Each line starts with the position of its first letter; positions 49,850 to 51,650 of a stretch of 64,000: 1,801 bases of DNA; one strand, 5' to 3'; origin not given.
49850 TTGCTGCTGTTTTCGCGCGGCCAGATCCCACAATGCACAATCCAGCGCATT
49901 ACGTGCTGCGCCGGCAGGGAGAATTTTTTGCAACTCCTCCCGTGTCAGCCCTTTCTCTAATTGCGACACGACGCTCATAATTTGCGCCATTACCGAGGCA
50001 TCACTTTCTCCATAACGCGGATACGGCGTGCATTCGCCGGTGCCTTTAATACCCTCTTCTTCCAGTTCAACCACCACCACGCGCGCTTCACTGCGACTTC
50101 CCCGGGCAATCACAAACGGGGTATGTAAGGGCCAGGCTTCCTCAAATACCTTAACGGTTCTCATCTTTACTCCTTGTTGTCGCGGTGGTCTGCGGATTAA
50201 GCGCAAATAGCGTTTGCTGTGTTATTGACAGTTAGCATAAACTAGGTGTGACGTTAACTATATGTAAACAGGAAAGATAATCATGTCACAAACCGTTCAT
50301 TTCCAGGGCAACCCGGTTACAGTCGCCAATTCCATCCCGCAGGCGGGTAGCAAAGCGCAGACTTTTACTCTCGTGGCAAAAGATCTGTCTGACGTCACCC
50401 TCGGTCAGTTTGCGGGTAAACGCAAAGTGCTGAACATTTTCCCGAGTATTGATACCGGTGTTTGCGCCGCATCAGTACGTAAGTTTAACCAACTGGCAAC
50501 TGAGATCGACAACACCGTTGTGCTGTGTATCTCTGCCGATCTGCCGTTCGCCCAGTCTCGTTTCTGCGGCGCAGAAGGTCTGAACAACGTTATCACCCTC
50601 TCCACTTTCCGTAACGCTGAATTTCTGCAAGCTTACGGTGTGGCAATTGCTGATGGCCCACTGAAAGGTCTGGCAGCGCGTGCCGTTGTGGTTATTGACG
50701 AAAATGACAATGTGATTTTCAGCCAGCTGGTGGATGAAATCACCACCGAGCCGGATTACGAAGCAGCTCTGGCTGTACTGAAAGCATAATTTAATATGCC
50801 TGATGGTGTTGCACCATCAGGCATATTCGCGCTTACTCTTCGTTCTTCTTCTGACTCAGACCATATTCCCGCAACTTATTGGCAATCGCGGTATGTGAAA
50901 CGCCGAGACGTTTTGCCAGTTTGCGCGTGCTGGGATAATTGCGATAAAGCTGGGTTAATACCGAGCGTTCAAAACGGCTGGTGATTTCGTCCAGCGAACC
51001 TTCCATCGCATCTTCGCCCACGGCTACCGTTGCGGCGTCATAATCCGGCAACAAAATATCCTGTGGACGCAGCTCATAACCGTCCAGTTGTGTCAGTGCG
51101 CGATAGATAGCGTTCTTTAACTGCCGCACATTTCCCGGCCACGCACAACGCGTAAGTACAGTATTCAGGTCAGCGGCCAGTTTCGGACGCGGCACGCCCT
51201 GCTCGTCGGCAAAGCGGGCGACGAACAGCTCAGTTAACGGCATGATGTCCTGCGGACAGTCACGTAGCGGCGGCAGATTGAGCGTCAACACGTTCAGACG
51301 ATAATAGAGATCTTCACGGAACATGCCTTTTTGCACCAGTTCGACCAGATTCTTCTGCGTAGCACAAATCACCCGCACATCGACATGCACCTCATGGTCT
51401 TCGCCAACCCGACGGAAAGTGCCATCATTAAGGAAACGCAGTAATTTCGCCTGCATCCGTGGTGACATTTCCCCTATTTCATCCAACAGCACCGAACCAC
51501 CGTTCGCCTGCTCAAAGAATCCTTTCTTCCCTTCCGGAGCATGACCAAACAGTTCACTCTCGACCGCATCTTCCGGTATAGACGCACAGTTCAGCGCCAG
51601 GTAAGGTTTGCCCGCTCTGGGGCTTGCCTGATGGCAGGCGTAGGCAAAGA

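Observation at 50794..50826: Unusually long perfect hairpin between convergent tpx and tyrR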

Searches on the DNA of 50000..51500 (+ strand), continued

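Call 64: search_dna_similar(query=window:50776-50846:+, collection=ecoli_genomes, mode=distant, max_rows=40, rows=spread, max_evalue=0.001)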
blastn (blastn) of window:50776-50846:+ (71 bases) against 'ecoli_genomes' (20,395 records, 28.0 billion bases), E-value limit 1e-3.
Records with a match: 5397; places in all: 10074; records where one place covers at least 80% of the query: 5395.
Genomes with a match: 5381 of 5426; with a place that covers at least 80% of the query: 5381. Places per genome that has any: lowest 1, median 2, highest 4. On chromosomes: 10040 places; on plasmids: 34.
Best place of each record, by identity: >=99% 2252; 95-99% 3129; 80-90% 16.
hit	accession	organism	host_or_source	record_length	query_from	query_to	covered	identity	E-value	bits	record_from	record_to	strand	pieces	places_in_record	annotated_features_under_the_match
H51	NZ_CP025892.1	Escherichia coli strain 503025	Homo sapiens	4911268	1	71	100%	100.0%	1e-27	129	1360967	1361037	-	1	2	tyrR: transcriptional regulator TyrR | tpx: thiol peroxidase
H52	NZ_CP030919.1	Escherichia coli strain KL53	Homo sapiens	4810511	1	71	100%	100.0%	1e-27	129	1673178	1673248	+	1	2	tpx: thiol peroxidase | tyrR: transcriptional regulator TyrR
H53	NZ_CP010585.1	Escherichia coli strain C41(DE3)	not applicable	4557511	1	71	100%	100.0%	1e-27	129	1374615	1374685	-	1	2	tyrR: transcriptional regulator TyrR | tpx: thiol peroxidase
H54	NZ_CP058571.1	Escherichia coli strain EC2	Homo sapiens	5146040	1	71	100%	100.0%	1e-27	129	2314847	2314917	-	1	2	tyrR: transcriptional regulator TyrR | tpx: thiol peroxidase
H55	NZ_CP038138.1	Escherichia coli strain G3X16-2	pig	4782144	1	71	100%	100.0%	1e-27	129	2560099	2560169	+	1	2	tpx: thiol peroxidase | tyrR: transcriptional regulator TyrR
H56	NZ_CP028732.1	Escherichia coli strain H3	Homo sapiens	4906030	1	71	100%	100.0%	1e-27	129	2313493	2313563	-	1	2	tyrR: transcriptional regulator TyrR | tpx: thiol peroxidase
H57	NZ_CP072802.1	Escherichia coli strain PK5074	Homo sapiens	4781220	1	71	100%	100.0%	1e-27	129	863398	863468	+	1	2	tpx: thiol peroxidase | tyrR: transcriptional regulator TyrR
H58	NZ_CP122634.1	Escherichia coli strain ETEC4085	Sus scrofa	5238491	1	71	100%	100.0%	1e-27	129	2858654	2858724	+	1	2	tpx: thiol peroxidase | tyrR: transcriptional regulator TyrR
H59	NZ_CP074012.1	Escherichia coli strain PI24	Pig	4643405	1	71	100%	100.0%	1e-27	129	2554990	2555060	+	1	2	tpx: thiol peroxidase | tyrR: transcriptional regulator TyrR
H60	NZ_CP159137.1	Escherichia coli strain 158274-3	Homo sapiens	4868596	1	71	100%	100.0%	1e-27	129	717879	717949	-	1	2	tyrR: transcriptional regulator TyrR | tpx: thiol peroxidase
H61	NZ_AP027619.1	Escherichia coli strain PSJ-07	Homo sapiens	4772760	1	71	100%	100.0%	1e-27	129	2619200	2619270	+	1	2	tpx: thiol peroxidase | tyrR: transcriptional regulator TyrR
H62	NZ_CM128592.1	Escherichia coli strain 200088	Homo sapiens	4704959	1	71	100%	100.0%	1e-27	129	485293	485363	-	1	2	tyrR: transcriptional regulator TyrR | tpx: thiol peroxidase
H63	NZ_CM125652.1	Escherichia coli strain ZH177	pig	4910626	1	71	100%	100.0%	1e-27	129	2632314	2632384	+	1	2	tpx: thiol peroxidase | tyrR: transcriptional regulator TyrR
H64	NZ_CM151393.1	Escherichia coli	Homo sapiens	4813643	1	71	100%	100.0%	1e-27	129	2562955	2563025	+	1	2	tpx: thiol peroxidase | tyrR: transcriptional regulator TyrR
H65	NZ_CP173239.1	Escherichia coli strain SRY206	Homo sapiens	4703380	1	71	100%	100.0%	1e-27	129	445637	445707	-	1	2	tyrR: transcriptional regulator TyrR | tpx: thiol peroxidase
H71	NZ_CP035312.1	Escherichia coli strain D72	pig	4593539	1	71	100%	98.6%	5e-26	124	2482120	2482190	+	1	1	tpx: thiol peroxidase | tyrR: transcriptional regulator TyrR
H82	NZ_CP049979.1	Escherichia coli strain IBS28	Threskiornis spinicollis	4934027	1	71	100%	97.2%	7e-25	120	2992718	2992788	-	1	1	tyrR: transcriptional regulator TyrR | tpx: thiol peroxidase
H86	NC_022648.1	Escherichia coli JJ1886 strain JJ1886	-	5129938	1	71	100%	95.8%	3e-23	115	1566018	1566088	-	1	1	tyrR: transcriptional regulator TyrR | tpx: thiol peroxidase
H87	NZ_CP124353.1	Escherichia coli strain AVS0226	environmental-WWTP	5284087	1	71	100%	95.8%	3e-23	115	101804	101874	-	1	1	tyrR: transcriptional regulator TyrR | tpx: thiol peroxidase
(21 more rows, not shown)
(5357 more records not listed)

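Call 65: get_annotated_region(hit=H86, flank=30)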
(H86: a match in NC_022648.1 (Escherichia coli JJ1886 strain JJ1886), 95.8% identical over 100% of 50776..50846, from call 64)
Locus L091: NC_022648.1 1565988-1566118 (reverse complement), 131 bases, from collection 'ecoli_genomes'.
description: Escherichia coli JJ1886, complete sequence
organism: Escherichia coli JJ1886 strain JJ1886 (NCBI taxid 1355100)
replicon: chromosome; assembly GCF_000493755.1
host: -; source: -; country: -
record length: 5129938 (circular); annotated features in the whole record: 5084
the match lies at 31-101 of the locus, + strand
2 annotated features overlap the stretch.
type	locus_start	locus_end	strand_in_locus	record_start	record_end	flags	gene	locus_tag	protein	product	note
CDS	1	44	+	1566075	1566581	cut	tpx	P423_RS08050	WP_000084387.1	thiol peroxidase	-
CDS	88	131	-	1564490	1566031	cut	tyrR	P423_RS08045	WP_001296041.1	transcriptional regulator TyrR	-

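Call 66: get_annotated_region(hit=H71, flank=30)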
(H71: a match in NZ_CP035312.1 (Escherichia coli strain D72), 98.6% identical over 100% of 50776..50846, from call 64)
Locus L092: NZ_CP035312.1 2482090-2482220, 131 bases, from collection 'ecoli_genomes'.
description: Escherichia coli strain D72 chromosome, complete genome
organism: Escherichia coli strain D72 (NCBI taxid 562)
replicon: chromosome; assembly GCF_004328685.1
host: pig; source: -; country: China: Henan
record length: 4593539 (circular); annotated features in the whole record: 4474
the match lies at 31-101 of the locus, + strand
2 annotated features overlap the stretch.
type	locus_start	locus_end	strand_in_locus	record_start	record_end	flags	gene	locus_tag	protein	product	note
CDS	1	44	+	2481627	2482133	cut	tpx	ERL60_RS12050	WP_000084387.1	thiol peroxidase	-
CDS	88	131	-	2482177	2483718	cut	tyrR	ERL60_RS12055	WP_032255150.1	transcriptional regulator TyrR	-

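Call 67: get_annotated_region(hit=H82, flank=30)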
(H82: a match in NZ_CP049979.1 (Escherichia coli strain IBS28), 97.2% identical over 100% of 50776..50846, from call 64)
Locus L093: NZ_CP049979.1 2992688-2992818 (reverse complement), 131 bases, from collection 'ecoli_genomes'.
description: Escherichia coli strain IBS28 chromosome, complete genome
organism: Escherichia coli strain IBS28 (NCBI taxid 562)
replicon: chromosome; assembly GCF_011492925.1
host: Threskiornis spinicollis; source: Nest scat; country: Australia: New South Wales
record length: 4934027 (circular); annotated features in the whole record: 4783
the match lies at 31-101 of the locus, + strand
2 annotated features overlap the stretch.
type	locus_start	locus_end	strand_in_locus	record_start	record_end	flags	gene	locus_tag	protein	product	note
CDS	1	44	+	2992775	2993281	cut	tpx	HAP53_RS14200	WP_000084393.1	thiol peroxidase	-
CDS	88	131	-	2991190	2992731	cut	tyrR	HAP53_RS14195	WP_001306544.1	transcriptional regulator TyrR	-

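Call 68: get_annotated_region(hit=H87, flank=30)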
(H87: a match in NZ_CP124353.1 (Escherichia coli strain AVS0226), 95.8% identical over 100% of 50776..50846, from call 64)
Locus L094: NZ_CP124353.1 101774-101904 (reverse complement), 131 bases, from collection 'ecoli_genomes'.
description: Escherichia coli strain AVS0226 chromosome, complete genome
organism: Escherichia coli strain AVS0226 (NCBI taxid 562)
replicon: chromosome; assembly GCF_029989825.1
host: -; source: environmental-WWTP; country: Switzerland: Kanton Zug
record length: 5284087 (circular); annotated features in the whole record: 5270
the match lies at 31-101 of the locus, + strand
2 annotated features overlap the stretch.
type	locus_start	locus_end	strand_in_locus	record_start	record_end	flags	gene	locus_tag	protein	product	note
CDS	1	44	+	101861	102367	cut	tpx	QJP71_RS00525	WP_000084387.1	thiol peroxidase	-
CDS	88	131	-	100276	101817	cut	tyrR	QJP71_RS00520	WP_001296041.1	transcriptional regulator TyrR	-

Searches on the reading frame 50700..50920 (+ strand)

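Call 61: search_protein_families(library=pfam, proteins=[L002:4241-6283:+], max_evalue=0.01)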
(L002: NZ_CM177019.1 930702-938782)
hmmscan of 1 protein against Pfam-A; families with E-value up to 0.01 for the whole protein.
L002:4241-6283:+ (680 aa): 0 families

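Call 62: search_protein_families(library=padloc, proteins=[L002:4241-6283:+], max_evalue=0.01)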
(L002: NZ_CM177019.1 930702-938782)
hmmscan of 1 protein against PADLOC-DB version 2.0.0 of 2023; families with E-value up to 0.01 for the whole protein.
L002:4241-6283:+ (680 aa): 0 families
